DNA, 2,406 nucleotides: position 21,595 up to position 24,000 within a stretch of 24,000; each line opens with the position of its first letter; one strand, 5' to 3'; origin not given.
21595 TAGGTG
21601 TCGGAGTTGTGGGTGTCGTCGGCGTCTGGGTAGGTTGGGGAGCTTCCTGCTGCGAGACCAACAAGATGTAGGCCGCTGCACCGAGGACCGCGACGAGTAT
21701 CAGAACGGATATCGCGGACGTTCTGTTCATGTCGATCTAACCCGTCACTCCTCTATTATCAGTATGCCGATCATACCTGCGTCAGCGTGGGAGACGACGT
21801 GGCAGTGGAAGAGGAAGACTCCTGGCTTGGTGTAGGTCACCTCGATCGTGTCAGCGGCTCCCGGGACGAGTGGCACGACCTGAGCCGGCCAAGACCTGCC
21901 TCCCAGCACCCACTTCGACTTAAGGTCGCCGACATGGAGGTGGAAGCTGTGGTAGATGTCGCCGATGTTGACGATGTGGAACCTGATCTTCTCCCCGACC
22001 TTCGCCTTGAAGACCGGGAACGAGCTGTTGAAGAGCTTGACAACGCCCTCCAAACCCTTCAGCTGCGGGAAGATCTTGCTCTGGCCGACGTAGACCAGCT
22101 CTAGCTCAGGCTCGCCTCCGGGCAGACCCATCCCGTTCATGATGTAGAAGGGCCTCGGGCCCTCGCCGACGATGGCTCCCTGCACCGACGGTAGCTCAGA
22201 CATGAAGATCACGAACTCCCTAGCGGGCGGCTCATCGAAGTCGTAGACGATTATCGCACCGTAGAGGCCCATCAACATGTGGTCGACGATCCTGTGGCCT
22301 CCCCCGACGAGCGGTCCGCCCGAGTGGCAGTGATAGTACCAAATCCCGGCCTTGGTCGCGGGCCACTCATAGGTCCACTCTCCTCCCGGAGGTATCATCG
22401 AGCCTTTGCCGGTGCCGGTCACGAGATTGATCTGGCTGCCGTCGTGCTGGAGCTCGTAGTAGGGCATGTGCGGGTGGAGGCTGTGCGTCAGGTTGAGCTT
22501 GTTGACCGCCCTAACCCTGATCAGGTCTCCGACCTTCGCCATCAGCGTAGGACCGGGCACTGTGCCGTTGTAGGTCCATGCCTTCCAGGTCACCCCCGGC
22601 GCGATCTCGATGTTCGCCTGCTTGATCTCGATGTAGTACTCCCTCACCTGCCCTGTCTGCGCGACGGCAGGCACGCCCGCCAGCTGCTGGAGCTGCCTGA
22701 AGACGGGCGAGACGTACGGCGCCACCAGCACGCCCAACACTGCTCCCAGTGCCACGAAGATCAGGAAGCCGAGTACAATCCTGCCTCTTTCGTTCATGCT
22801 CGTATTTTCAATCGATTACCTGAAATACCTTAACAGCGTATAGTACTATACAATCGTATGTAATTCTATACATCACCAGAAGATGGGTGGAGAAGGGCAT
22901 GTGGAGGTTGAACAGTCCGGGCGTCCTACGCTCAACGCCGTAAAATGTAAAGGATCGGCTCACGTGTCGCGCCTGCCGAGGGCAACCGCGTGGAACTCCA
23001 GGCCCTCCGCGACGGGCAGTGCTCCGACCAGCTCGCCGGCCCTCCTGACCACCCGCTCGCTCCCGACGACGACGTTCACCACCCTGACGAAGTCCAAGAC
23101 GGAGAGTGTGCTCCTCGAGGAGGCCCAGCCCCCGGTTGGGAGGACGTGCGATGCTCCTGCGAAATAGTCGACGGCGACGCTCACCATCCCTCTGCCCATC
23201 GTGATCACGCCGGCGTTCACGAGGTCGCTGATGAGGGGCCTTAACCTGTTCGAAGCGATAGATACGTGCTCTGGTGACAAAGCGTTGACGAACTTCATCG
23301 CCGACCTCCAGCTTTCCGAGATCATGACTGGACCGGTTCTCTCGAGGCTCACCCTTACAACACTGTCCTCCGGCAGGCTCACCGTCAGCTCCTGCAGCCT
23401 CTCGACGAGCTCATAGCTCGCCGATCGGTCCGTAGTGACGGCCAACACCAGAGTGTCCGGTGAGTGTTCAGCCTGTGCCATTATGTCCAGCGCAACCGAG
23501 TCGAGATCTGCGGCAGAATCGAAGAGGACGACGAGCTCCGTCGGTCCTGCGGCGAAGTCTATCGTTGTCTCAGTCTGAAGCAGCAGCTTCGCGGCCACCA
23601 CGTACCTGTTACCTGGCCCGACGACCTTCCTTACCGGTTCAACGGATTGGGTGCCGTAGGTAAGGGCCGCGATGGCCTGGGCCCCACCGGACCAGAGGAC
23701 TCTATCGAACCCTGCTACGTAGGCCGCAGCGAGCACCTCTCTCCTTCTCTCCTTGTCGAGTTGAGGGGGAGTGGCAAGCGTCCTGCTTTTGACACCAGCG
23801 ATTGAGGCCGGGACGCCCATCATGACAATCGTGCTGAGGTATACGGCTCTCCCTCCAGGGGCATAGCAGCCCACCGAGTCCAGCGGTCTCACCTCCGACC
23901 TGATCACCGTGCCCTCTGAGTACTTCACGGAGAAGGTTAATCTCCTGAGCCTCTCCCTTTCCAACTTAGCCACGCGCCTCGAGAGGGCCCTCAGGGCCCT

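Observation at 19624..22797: Compact four-gene extracytoplasmic copper module: oxidase, cupredoxin, NosL-thioredoxin fusion and CcdA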

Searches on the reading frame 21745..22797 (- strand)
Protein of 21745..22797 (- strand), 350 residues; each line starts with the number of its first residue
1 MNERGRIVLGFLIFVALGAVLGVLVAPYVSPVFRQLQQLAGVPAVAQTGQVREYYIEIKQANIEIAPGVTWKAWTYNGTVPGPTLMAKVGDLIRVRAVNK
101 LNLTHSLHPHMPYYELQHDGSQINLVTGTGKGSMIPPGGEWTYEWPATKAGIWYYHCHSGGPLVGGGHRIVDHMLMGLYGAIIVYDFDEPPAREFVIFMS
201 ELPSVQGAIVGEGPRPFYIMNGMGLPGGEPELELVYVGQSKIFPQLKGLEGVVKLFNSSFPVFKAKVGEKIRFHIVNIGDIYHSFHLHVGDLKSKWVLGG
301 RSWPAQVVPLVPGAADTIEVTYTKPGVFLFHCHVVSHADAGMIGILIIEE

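Call 3: search_protein_families(library=pfam, proteins=[window:21745-22797:-], max_evalue=0.01)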
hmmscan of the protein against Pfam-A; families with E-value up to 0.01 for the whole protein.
window:21745-22797:- (350 aa): 2 families
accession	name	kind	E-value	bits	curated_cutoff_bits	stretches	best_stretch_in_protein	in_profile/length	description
PF07732.21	Cu-oxidase_3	-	1e-23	84.1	21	2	58-186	2-116/119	Multicopper oxidase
PF07731.20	Cu-oxidase_2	-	4.6e-19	69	20.4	2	256-348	28-133/137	Multicopper oxidase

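Call 4: search_protein_families(library=ncbifam, proteins=[window:21745-22797:-], max_evalue=0.01)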
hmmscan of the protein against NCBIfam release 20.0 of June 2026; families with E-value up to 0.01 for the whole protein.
window:21745-22797:- (350 aa): 10 families
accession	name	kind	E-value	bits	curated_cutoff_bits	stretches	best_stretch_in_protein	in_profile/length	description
TIGR01480.1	copper_res_A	subfamily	1.7e-21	76.3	478.95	2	50-202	44-181/593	copper resistance system multicopper oxidase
TIGR02376.1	Cu_nitrite_red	equivalog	6.1e-21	75.1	296.3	2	49-185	25-145/326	copper-containing nitrite reductase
NF008205.1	PRK10965.1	equivalog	8.4e-13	48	525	2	14-187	6-166/529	multicopper oxidase CueO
TIGR03388.1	ascorbase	equivalog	6.9e-11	41.5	614.8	2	72-160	21-106/542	L-ascorbate oxidase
TIGR03389.1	laccase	equivalog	3.4e-10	39.3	558.9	1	50-110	2-61/539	laccase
TIGR03390.1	ascorbOXfungal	equivalog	7.5e-09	34.6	445.35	2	55-162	12-117/538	L-ascorbate oxidase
NF045554.1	AmiPhnlOxPhsA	equivalog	8.1e-07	28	950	1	52-105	23-77/581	O-aminophenol oxidase PhsA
NF051440.1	CuResCopIPSEAE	equivalog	2.5e-05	24.2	280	0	310-349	140-179/180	copper-resistant cuproprotein CopI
NF008135.0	PRK10883.1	equivalog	0.00028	19.5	581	1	20-186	15-165/471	cell division protein FtsP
TIGR02656.1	cyanin_plasto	equivalog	0.0073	16.7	87.85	0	311-349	63-99/99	plastocyanin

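Call 17: search_solved_structures(query=window:21745-22797:-, max_evalue=0.001, show_alignments=3)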
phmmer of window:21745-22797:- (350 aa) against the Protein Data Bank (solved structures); distinct sequences matched with E-value up to 0.001: 275 (the best 60 are shown).
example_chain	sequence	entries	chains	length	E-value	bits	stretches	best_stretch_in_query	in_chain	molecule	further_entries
9cck_C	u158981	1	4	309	6.7e-30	107.3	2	50-204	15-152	Copper-containing nitrite reductase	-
9cck_A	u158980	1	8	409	1.8e-29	105.9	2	50-204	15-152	Copper-containing nitrite reductase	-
3gdc_A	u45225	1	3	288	2.2e-29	105.6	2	50-223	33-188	Multicopper oxidase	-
7rab_A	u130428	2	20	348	2.4e-23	85.7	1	47-185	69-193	multicopper oxidase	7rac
9ix9_A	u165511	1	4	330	5e-22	81.4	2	61-202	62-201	Two-Domain Laccase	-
4m3h_A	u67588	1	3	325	1.8e-21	79.5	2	259-349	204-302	Copper oxidase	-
4n8u_A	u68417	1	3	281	3e-21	78.8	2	259-349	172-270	Multicopper oxidase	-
8aip_A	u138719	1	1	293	3.5e-21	78.6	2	77-201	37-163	Two-Domain Laccase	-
6y4a_AAA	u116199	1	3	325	8.3e-21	77.4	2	259-349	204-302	Copper oxidase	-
6yzy_AAA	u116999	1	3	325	8.6e-21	77.3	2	259-349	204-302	Copper oxidase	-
6yo5_AAA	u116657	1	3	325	1e-20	77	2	259-349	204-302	Copper oxidase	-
6yzd_AAA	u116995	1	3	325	1.3e-20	76.8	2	259-349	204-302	Copper oxidase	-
6yzf_AAA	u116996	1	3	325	1.4e-20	76.6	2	259-349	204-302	Copper oxidase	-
4wtq_A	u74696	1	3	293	2e-20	76.1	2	259-349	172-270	Copper oxidase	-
4w1t_A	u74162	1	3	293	4.2e-20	75.1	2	259-349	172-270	Copper oxidase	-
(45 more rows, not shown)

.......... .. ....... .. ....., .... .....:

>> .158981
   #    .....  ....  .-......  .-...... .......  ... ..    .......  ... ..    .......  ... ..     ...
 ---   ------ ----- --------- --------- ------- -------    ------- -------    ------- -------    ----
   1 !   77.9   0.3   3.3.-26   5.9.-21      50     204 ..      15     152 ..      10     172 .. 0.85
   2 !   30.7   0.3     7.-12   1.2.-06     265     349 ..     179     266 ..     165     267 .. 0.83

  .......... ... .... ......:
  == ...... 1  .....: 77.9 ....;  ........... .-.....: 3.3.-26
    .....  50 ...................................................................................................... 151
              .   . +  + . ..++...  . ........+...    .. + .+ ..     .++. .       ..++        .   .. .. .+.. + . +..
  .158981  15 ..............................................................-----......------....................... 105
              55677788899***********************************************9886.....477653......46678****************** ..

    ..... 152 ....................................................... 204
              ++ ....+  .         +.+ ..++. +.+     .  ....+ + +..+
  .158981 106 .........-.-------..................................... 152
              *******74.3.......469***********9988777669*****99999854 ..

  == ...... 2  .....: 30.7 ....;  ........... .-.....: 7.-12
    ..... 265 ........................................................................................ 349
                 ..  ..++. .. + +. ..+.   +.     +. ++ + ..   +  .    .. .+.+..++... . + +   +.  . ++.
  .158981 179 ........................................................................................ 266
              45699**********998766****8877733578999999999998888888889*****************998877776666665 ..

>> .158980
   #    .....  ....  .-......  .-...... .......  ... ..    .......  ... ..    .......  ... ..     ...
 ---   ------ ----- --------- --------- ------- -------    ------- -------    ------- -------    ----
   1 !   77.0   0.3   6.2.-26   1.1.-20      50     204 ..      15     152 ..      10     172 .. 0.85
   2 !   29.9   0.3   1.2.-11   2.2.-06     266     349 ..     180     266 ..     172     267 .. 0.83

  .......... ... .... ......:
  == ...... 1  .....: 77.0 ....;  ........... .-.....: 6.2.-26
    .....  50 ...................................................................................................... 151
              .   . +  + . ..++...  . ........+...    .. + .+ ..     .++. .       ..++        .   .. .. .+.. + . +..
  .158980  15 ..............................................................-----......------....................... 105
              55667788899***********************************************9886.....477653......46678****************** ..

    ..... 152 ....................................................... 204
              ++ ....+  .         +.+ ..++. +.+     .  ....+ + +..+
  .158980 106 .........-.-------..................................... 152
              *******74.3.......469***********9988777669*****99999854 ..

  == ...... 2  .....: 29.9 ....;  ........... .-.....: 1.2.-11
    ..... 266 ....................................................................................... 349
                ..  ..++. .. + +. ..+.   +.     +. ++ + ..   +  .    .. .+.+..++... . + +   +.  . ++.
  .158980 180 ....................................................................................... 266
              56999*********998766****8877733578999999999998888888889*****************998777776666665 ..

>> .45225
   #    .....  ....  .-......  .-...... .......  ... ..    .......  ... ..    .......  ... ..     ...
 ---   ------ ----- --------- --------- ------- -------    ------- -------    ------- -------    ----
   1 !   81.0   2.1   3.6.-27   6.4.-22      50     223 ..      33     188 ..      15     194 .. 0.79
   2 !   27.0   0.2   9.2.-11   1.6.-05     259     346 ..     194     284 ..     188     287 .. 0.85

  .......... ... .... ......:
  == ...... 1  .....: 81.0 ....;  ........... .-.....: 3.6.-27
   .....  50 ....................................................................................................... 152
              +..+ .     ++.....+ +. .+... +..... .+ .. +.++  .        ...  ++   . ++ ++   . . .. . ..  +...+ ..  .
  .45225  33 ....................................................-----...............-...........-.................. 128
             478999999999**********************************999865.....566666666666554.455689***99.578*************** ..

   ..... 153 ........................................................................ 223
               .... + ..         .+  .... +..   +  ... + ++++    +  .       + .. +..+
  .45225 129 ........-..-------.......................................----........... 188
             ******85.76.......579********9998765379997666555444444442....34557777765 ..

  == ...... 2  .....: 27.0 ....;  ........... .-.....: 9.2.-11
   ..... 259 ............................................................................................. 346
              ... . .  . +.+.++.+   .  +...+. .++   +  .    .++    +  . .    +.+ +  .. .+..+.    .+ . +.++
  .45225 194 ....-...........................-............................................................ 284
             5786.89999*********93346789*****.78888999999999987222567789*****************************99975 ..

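Call 21: find_homologous_proteins(query=window:21745-22797:-, max_evalue=1e-20)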
Query window:21745-22797:- (350 aa): 460 proteins with E <= 1e-20 among 6632 candidates; the best 120 are listed.
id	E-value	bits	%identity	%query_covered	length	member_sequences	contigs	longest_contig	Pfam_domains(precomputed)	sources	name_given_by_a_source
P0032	1.3e-237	806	100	100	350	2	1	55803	PF07731.21,PF07732.22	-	-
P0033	1.1e-204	697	85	99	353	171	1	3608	PF07731.21,PF07732.22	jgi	jgi:FtsP/CotA-like multicopper oxidase with cupredoxin domain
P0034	1.8e-168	578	79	88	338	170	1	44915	PF07731.21,PF07732.22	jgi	jgi:FtsP/CotA-like multicopper oxidase with cupredoxin domain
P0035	1.1e-161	556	72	99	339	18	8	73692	PF07731.21,PF07732.22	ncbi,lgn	ncbi:MAG: multicopper oxidase domain-containing protein [Candidatus Caldarchaeum sp.]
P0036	6.1e-161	553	72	94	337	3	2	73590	PF07731.21,PF07732.22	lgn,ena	-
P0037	4.3e-153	528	84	76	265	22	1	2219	PF07731.21,PF07732.22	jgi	jgi:FtsP/CotA-like multicopper oxidase with cupredoxin domain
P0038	1.8e-148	512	78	79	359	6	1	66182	PF07731.21,PF07732.22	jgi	jgi:FtsP/CotA-like multicopper oxidase with cupredoxin domain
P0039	9.7e-105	368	75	59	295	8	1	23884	PF07731.21,PF07732.22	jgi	jgi:FtsP/CotA-like multicopper oxidase with cupredoxin domain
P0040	3.3e-98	347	54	89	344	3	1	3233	PF07731.21,PF13473.13,PF07732.22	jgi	-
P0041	9.3e-98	345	54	90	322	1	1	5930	PF07731.21,PF07732.22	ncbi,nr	ncbi:MAG: multicopper oxidase domain-containing protein [Euryarchaeota archaeon]|nr:multicopper oxid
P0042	9.1e-96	339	49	98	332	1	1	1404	PF07731.21,PF07732.22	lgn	-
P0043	1.2e-95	339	52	87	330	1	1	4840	PF07731.21,PF07732.22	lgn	-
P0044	2.3e-95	338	50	97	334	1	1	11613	PF07731.21,PF07732.22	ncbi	-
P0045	5.1e-95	336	52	86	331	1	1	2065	PF07731.21,PF07732.22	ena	-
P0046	1.2e-94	335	49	100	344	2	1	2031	PF07731.21,PF07732.22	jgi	-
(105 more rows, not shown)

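Call 31: find_related_loci(query=A3, collection=genome_contigs, flank=6000)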
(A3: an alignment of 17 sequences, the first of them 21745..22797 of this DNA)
Query A3 (350 aa) in genome_contigs; peptide patterns used: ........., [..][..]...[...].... (x = any residue, [..] = any of these).
145 stretches matched a pattern; 128 encode a relative of the query (tblastn E <= 1e-3); the best 80 are kept; 80 distinct loci.
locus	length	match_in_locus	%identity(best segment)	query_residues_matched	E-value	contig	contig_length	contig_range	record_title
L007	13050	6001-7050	94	1-350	0e+0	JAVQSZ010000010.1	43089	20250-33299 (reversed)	MAG: Nitrososphaerota archaeon isolate SKYBB_hs_bin131 NODE_10_length_43089_cov_1194.645704, whole genome shotgun sequen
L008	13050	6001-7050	93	1-350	0e+0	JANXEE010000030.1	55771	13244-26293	MAG: Candidatus Calditenuaceae archaeon isolate SKYB46 k141_209972, whole genome shotgun sequence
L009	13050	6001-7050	93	1-350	0e+0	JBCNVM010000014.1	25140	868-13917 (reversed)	MAG: Candidatus Caldarchaeales archaeon isolate DT_Bin_10 contig14, whole genome shotgun sequence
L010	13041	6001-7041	85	4-350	0e+0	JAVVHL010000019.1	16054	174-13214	MAG: Candidatus Calditenuis sp. isolate PSP.bin.8 NODE_440_length_16054_cov_122.552597, whole genome shotgun sequence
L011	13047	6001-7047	86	2-350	0e+0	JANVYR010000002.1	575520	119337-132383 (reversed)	MAG: Candidatus Calditenuis fumarioli isolate 146_bin.25 NODE_5_length_575520_cov_24.587335, whole genome shotgun sequen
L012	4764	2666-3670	86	16-350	0e+0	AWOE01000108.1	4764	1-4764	Candidatus Calditenuaceae archaeon JGI OTU-1 pSL4COM1_contig_140_0.108, whole genome shotgun sequence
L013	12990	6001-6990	74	5-350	2e-167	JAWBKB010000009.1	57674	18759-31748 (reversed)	MAG: Candidatus Caldarchaeum sp. isolate GXS_201803_bins_40 GXS_201803_bins_40_scaffold_9, whole genome shotgun sequence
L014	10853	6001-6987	71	14-350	2e-163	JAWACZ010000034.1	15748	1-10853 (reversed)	MAG: Candidatus Caldarchaeum sp. isolate QQ_201709_bins_146 QQ_201709_bins_146_scaffold_34, whole genome shotgun sequenc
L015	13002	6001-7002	71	14-350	2e-163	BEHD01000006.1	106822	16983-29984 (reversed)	Archaeon HR01 DNA, contig: NODE_86_6, isolate: HRbin01, whole genome shotgun sequence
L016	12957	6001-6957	72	28-350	1e-162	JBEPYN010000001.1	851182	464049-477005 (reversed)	MAG: Nitrososphaerota archaeon isolate 03V1_S199.concoct.093 NODE_4_length_851182_cov_7.010482, whole genome shotgun seq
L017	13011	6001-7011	72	4-350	2e-162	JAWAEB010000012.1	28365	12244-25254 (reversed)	MAG: Nitrososphaerota archaeon isolate QQ_201901_bins_112 QQ_201901_bins_112_scaffold_12, whole genome shotgun sequence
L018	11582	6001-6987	71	14-350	3e-162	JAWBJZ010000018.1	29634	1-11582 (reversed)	MAG: Candidatus Caldarchaeum sp. isolate GXS_201709_bins_78 GXS_201709_bins_78_scaffold_18, whole genome shotgun sequenc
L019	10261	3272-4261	72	5-350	3e-162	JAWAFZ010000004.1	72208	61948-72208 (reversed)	MAG: Candidatus Caldarchaeum sp. isolate QQ_201912_bins_79 QQ_201912_bins_79_scaffold_4, whole genome shotgun sequence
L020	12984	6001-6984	70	14-345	5e-162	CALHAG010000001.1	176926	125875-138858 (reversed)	MAG: Candidatus Caldarchaeum subterraneum isolate H1_Bin_METABAT__153_1_1 genome assembly, contig: c_000000571252, whole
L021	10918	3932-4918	70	14-350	1e-161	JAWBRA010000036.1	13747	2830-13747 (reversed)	MAG: Candidatus Caldarchaeum sp. isolate JZ-1_201705_bins_59 JZ-1_201705_bins_59_scaffold_36, whole genome shotgun seque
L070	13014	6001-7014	45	7-350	8e-88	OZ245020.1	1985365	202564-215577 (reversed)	MAG: Nitrosarchaeum sp. isolate 551d757b-9719-43ce-af74-18e6fc1aa08f genome assembly, chromosome: 1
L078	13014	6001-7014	43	7-350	6e-87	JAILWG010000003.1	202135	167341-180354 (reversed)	MAG: Nitrosopumilus sp. isolate ECS24A2 ECS24A2_3, whole genome shotgun sequence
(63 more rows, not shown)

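Call 53: search_protein_families(library=pfam, proteins=[L070:4640-5242:+, L070:5300-5773:+, L070:7087-7506:-, L070:7742-8404:-, L070:8350-9426:-, L078:4776-5393:-, L078:5406-5747:-, L078:7110-7652:+, L078:7712-8473:-, L078:4329-4733:-], max_evalue=0.001)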
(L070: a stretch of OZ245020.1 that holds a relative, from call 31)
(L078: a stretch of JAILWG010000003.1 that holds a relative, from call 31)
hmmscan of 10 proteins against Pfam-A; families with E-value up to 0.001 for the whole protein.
L070:4640-5242:+ (200 aa): 3 families
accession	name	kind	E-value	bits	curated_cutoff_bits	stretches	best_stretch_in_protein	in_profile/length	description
PF10604.15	Polyketide_cyc2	-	1.5e-08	35.5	27.4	1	1-151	1-142/142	Polyketide cyclase / dehydrase and lipid transport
PF03364.25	Polyketide_cyc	-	7e-08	33.2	23.4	1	56-129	40-113/126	Polyketide cyclase / dehydrase and lipid transport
PF08327.17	AHSA1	-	2.3e-07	31.5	22.1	1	11-141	1-115/125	Activator of Hsp90 ATPase homolog 1-like protein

L070:5300-5773:+ (157 aa): 0 families

L070:7087-7506:- (139 aa): 0 families

L070:7742-8404:- (220 aa): 0 families

L070:8350-9426:- (358 aa): 0 families

L078:4776-5393:- (205 aa): 1 family
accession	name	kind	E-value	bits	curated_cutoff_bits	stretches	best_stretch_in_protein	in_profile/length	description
PF12441.14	CopG_antitoxin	-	0.00069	20.8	28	0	23-62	39-78/79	CopG antitoxin of type II toxin-antitoxin system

L078:5406-5747:- (113 aa): 3 families
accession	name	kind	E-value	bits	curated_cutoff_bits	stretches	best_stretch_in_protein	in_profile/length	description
PF12840.13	HTH_20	-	0.00047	20.5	27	1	35-69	13-48/51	Helix-turn-helix domain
PF01475.25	FUR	-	0.00059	20.4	23.1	1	17-85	11-74/121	Ferric uptake regulator family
PF01978.25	TrmB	-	0.00062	20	25.6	0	37-72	20-55/68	Sugar-specific transcriptional regulator TrmB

L078:7110-7652:+ (180 aa): 2 families
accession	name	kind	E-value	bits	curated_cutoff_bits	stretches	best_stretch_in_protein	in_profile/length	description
PF00127.26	Copper-bind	-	9.8e-10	39.2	21.2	1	104-180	14-99/99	Copper binding proteins, plastocyanin/azurin family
PF13473.12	Cupredoxin_1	-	1.6e-05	25.3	27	1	102-179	30-104/104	Cupredoxin-like domain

L078:7712-8473:- (253 aa): 2 families
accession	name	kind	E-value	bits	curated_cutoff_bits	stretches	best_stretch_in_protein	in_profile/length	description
PF00378.25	ECH_1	-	6.6e-68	229.2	27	1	9-252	3-245/251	Enoyl-CoA hydratase/isomerase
PF16113.10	ECH_2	-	2.2e-39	136.4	27.2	1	14-188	3-179/335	Enoyl-CoA hydratase/isomerase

L078:4329-4733:- (134 aa): 1 family
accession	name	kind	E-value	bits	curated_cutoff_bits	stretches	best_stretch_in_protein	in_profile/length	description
PF00571.33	CBS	-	2.7e-27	95.3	24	2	78-132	1-56/57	CBS domain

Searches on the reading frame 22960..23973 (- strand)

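Call 3: search_protein_families(library=pfam, proteins=[window:22960-23973:-], max_evalue=0.01)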
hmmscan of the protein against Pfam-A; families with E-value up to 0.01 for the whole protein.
window:22960-23973:- (337 aa): 1 family
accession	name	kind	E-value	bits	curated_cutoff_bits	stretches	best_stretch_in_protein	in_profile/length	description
PF00815.25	Histidinol_dh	-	5.9e-100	335.6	27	1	15-335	91-410/411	Histidinol dehydrogenase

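Call 4: search_protein_families(library=ncbifam, proteins=[window:22960-23973:-], max_evalue=0.01)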
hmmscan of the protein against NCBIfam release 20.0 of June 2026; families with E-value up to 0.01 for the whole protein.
window:22960-23973:- (337 aa): 2 families
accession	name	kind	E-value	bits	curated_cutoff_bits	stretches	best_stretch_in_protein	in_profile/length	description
TIGR00069.1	hisD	equivalog_domain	3.7e-98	329.3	243.8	1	13-335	71-393/393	histidinol dehydrogenase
NF010343.0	PRK13770.1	equivalog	5.7e-64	216.4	647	1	26-305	106-384/416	histidinol dehydrogenase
